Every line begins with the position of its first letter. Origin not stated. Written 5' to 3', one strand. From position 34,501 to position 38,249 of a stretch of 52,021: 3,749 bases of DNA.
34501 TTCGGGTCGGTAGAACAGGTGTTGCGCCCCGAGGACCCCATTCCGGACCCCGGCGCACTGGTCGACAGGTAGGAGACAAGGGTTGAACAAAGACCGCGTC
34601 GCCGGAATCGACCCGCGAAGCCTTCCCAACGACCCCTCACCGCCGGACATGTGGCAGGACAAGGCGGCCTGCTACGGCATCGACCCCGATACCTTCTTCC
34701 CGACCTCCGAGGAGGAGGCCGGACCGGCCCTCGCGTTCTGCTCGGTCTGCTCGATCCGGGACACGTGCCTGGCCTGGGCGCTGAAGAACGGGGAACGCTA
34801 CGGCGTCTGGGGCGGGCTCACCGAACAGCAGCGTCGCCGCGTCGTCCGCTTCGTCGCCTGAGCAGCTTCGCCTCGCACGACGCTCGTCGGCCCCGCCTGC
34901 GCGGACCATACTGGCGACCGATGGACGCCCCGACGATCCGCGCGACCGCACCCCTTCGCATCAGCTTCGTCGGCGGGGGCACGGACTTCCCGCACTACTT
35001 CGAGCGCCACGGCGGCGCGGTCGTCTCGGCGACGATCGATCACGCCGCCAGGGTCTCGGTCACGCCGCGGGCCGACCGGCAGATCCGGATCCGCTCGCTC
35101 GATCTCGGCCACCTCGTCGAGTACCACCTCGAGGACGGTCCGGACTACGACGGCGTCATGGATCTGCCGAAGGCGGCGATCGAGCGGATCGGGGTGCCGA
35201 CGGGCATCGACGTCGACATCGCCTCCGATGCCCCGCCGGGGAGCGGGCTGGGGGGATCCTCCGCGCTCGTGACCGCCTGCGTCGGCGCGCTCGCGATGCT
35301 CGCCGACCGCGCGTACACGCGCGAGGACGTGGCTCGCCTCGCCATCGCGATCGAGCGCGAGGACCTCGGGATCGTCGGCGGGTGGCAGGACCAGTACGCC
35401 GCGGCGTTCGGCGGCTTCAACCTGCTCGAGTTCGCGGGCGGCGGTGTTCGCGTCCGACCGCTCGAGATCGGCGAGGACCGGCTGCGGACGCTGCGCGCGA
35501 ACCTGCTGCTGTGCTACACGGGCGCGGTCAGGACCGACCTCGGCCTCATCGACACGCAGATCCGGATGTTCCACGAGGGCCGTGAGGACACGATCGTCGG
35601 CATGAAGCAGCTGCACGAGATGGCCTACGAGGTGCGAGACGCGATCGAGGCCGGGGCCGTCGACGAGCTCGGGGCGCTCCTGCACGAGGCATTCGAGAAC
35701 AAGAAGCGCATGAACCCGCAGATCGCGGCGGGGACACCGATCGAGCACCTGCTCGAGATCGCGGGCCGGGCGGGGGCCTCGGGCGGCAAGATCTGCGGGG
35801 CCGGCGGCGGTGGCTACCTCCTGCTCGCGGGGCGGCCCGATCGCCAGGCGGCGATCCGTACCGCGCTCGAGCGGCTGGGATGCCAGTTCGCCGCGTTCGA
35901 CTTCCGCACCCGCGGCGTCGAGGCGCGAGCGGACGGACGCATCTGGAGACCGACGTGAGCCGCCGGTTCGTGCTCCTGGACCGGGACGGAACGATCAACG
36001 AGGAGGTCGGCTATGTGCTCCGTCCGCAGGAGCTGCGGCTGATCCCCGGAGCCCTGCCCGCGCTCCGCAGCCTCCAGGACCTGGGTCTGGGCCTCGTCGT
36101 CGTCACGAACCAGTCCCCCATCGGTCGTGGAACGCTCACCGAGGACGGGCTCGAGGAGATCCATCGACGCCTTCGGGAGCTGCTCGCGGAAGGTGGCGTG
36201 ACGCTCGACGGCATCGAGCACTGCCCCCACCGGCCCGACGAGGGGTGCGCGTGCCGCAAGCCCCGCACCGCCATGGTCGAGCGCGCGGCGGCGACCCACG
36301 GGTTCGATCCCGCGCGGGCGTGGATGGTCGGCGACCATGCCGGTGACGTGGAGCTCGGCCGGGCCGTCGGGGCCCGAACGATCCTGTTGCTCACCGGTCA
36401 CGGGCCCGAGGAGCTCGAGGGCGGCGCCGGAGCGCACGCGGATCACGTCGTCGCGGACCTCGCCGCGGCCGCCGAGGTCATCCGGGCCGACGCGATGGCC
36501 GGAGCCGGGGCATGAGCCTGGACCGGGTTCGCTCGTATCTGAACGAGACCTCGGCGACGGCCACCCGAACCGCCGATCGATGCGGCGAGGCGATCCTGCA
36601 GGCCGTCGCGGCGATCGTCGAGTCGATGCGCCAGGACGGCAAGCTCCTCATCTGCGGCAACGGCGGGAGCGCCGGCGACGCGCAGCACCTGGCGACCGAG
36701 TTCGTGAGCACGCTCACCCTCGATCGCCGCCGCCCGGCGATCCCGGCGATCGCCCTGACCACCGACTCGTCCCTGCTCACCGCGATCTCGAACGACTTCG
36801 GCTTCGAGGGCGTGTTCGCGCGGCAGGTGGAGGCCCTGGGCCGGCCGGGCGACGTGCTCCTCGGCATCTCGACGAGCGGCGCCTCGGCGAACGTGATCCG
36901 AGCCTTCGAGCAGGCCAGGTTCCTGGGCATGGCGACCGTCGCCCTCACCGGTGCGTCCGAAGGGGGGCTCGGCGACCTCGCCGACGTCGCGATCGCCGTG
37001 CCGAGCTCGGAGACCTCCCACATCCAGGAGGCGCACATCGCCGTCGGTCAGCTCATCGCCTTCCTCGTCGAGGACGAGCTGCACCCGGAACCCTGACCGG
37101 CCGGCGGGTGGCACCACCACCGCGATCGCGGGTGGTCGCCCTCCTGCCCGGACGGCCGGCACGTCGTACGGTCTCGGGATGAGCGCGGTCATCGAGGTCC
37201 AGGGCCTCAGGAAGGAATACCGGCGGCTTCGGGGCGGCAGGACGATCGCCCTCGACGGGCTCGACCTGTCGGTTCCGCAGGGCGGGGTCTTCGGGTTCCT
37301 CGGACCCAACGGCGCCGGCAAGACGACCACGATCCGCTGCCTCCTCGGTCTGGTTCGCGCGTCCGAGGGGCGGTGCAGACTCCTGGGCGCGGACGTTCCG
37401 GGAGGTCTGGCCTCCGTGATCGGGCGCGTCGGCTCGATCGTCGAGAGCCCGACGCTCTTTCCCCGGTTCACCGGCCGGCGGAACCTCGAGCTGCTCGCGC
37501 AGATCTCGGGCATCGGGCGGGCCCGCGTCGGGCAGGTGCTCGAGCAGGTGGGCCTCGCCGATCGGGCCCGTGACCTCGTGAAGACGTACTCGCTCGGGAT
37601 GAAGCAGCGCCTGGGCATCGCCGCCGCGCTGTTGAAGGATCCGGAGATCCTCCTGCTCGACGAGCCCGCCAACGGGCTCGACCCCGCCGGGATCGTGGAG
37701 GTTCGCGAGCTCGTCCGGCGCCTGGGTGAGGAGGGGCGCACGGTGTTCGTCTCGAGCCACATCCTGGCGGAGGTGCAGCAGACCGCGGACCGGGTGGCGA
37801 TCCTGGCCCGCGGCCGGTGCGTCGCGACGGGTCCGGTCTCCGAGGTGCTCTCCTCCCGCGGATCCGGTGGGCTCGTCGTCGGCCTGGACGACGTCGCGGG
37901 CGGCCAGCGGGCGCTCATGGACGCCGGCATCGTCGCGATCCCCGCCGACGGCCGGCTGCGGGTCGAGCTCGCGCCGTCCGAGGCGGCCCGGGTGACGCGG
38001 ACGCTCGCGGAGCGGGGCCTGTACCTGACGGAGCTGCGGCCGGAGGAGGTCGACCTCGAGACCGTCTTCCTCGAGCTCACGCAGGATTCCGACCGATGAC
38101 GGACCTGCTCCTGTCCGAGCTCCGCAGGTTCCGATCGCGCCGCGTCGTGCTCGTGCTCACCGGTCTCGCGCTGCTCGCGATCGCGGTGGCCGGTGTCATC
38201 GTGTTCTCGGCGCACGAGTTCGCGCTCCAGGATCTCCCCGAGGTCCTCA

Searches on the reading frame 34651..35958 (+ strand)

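Call 24: search_protein_families(library=pfam, proteins=[window:34651-35958:+], max_evalue=0.01)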
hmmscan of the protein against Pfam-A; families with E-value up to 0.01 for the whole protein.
window:34651-35958:+ (435 aa): 2 families
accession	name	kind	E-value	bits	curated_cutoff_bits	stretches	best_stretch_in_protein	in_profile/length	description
PF00288.32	GHMP_kinases_N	-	5.2e-19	68.7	22.3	1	177-255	11-87/87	GHMP kinases N terminal domain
PF08544.19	GHMP_kinases_C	-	2.8e-06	28.1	21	1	329-408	2-81/85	GHMP kinases C terminal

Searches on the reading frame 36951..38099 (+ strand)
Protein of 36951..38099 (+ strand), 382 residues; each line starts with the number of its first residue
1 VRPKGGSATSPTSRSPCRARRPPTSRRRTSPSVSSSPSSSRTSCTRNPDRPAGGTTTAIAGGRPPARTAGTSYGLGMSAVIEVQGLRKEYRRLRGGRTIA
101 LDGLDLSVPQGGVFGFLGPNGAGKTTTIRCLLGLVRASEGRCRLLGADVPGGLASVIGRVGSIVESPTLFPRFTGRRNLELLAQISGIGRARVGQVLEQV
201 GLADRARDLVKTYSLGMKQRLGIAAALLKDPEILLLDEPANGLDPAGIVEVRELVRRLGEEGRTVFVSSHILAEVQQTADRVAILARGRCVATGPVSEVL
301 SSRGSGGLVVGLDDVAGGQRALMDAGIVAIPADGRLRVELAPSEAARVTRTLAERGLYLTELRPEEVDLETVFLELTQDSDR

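Call 24: search_protein_families(library=pfam, proteins=[window:36951-38099:+], max_evalue=0.01)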
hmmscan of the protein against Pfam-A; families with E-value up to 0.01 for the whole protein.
window:36951-38099:+ (382 aa): 3 families
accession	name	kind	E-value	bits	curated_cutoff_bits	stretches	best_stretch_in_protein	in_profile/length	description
PF00005.33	ABC_tran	-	2.2e-28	100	25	1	101-241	1-137/137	ABC transporter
PF13304.12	AAA_21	-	3.2e-15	57.4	27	1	209-272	238-300/304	AAA domain, putative AbiEii toxin, Type IV TA system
PF13476.12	AAA_23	-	0.0012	20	27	1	110-131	18-39/201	AAA domain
